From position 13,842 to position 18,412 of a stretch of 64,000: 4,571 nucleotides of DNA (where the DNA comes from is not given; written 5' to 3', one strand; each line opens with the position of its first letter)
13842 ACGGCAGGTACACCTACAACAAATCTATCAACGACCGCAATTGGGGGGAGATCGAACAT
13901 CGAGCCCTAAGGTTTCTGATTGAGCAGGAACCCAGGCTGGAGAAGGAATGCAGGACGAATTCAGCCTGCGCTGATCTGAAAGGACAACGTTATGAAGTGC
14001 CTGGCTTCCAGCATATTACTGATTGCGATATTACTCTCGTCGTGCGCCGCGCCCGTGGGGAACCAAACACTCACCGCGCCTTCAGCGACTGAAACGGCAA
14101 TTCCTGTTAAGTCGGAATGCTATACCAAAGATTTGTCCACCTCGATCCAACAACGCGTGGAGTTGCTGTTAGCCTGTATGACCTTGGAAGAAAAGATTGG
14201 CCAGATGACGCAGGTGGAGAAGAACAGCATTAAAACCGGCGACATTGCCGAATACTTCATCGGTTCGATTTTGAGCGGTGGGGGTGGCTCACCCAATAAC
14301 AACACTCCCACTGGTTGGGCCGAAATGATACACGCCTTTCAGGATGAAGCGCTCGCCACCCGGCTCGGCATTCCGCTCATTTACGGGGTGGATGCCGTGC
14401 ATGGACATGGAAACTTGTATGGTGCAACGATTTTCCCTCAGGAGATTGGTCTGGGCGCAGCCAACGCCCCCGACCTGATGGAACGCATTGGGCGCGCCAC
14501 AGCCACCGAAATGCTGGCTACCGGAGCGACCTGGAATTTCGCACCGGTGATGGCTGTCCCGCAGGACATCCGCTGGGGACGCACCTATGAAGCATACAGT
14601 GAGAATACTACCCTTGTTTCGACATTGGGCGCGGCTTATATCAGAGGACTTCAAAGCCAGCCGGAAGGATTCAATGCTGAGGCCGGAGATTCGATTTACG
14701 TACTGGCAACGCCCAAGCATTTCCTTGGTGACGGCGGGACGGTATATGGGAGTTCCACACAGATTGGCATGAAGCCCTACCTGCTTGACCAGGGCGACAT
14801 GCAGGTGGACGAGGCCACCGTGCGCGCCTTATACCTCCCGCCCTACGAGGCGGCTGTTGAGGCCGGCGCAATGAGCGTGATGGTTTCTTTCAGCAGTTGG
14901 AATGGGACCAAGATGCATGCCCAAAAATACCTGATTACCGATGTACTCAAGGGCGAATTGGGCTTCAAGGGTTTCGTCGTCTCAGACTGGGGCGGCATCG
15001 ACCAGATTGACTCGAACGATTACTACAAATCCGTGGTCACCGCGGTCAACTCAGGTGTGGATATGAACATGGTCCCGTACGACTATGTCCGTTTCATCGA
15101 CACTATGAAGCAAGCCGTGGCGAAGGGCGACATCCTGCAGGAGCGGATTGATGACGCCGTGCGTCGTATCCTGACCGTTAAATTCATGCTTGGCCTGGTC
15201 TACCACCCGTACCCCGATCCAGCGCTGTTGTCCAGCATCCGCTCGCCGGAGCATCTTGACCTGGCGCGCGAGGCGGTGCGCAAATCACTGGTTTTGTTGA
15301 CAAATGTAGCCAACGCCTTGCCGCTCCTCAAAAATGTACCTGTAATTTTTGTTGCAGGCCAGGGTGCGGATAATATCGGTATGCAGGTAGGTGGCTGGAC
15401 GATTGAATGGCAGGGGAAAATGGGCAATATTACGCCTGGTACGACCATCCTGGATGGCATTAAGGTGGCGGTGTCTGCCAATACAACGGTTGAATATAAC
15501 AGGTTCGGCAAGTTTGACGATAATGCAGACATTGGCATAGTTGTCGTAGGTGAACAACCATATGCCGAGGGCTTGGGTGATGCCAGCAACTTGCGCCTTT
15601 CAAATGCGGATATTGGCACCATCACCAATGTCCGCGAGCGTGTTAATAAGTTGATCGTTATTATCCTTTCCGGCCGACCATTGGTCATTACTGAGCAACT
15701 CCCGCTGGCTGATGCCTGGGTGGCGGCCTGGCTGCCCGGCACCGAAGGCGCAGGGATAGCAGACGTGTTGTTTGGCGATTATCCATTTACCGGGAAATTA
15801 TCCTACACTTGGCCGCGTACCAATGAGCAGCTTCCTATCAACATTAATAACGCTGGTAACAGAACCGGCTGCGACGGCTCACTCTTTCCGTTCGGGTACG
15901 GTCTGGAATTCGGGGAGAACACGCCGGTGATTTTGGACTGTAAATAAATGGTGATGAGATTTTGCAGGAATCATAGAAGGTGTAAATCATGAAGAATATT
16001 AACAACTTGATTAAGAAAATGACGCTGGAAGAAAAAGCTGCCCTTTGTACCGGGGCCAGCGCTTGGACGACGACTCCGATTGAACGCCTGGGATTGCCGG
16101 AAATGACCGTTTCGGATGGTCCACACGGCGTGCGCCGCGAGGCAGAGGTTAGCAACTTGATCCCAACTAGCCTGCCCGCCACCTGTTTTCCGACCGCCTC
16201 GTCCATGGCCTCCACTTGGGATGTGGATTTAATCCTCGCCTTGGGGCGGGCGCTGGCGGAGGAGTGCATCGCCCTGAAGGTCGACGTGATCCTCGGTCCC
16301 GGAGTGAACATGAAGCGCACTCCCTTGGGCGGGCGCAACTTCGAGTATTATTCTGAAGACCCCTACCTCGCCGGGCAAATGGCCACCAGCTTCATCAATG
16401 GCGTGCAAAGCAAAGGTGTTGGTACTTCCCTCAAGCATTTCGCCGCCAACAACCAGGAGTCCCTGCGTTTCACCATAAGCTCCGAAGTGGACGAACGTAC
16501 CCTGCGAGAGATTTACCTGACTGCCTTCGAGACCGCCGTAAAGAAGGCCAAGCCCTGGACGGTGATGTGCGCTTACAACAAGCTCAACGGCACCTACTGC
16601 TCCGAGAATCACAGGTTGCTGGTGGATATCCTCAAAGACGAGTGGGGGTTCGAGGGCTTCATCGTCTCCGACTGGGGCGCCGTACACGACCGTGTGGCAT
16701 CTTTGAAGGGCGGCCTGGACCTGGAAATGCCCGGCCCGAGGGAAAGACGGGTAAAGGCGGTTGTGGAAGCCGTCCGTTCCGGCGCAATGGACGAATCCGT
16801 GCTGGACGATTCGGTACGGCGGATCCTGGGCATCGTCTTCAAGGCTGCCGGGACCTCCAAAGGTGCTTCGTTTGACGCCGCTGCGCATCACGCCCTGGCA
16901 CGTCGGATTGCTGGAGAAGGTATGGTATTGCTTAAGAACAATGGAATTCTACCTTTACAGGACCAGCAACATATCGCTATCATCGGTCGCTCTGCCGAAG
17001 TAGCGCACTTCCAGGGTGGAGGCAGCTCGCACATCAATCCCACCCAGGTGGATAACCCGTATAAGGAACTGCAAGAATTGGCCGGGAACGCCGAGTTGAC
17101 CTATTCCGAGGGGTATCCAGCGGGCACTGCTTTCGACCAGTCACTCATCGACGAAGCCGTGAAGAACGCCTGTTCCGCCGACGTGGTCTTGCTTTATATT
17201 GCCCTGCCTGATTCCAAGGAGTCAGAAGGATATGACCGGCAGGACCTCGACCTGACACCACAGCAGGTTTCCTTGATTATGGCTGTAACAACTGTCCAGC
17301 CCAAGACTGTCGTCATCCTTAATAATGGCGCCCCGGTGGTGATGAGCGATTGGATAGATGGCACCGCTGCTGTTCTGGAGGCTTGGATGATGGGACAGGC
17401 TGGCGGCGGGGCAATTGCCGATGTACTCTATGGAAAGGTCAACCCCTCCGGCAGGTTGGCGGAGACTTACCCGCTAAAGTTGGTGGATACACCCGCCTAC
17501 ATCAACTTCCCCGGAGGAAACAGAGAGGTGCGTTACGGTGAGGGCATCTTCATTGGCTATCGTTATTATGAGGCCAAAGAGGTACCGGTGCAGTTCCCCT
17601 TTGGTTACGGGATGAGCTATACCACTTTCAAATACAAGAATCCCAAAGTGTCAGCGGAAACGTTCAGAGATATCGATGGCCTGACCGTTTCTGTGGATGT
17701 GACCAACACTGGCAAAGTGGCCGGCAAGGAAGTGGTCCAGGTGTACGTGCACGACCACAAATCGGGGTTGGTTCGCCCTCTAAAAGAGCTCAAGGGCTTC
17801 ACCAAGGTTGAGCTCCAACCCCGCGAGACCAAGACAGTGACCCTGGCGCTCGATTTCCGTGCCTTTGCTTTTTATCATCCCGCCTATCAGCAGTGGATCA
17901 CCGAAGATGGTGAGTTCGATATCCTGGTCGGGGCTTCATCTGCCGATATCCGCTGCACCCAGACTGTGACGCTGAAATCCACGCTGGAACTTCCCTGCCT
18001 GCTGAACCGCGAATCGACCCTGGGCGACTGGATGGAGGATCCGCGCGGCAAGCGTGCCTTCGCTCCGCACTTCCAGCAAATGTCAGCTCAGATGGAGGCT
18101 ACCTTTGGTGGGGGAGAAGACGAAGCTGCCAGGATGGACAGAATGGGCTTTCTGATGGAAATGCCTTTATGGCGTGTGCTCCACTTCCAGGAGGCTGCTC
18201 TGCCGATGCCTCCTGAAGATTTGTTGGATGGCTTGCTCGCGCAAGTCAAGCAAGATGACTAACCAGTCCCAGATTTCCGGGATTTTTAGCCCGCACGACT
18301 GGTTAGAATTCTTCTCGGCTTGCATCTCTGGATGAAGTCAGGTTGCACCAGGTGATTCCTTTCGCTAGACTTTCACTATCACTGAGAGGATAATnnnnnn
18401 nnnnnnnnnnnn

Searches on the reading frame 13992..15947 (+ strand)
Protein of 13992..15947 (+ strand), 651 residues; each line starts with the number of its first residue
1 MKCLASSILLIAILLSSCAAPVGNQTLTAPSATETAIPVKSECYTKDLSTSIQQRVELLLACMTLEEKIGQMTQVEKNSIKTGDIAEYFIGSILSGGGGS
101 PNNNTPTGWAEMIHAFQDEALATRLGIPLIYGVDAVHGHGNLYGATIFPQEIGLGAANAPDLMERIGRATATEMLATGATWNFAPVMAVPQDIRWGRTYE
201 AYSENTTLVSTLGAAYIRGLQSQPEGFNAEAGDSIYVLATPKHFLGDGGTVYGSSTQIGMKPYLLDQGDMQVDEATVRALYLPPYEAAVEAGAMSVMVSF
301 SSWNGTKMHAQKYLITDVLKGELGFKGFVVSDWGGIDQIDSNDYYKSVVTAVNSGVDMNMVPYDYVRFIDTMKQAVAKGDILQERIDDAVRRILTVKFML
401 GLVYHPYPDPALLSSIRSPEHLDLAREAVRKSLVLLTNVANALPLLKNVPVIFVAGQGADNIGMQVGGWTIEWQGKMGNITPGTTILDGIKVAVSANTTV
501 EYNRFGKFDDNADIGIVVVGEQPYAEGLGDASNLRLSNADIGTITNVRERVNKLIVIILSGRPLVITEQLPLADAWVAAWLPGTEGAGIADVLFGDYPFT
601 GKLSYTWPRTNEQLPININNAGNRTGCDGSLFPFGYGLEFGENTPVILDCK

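Call 65: search_protein_families(library=pfam, proteins=[window:13992-15947:+], max_evalue=0.0001)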
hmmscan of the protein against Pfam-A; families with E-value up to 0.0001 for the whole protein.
window:13992-15947:+ (651 aa): 2 families
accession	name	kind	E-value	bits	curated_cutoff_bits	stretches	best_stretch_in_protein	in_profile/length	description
PF00933.27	Glyco_hydro_3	-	1.7e-78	264.7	27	1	64-396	1-316/316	Glycosyl hydrolase family 3 N terminal domain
PF01915.27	Glyco_hydro_3_C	-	4.9e-37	128.3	31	1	433-639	1-199/200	Glycosyl hydrolase family 3 C-terminal domain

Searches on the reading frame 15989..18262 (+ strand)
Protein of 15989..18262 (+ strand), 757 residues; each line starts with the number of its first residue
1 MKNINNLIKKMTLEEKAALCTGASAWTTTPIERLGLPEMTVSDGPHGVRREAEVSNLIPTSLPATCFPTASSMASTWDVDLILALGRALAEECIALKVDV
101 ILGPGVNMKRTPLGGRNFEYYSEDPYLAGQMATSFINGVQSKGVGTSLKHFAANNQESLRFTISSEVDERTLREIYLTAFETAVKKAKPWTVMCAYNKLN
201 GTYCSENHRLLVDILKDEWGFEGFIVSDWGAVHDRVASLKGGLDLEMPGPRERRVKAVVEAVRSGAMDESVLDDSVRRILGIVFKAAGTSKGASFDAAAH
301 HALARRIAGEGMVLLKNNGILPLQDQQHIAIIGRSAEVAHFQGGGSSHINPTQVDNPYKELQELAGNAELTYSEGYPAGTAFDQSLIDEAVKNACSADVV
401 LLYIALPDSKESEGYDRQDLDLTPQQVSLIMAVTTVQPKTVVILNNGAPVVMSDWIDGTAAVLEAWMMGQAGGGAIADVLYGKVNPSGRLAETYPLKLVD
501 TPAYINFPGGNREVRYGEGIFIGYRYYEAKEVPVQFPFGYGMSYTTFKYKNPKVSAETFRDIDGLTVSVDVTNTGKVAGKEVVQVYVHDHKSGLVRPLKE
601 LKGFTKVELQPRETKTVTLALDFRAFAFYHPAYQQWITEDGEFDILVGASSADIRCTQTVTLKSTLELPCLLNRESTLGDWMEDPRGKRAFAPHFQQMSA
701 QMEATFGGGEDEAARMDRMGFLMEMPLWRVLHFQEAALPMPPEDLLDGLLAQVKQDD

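Call 65: search_protein_families(library=pfam, proteins=[window:15989-18262:+], max_evalue=0.0001)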
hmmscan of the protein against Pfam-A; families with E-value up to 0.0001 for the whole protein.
window:15989-18262:+ (757 aa): 3 families
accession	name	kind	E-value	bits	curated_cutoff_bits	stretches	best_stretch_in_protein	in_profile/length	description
PF01915.27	Glyco_hydro_3_C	-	2.3e-53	181.6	31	1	312-544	1-200/200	Glycosyl hydrolase family 3 C-terminal domain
PF00933.27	Glyco_hydro_3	-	2e-45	156.1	27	1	64-280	82-314/316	Glycosyl hydrolase family 3 N terminal domain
PF14310.12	Fn3-like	-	4.3e-27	94.5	25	1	581-651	1-71/71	Fibronectin type III-like domain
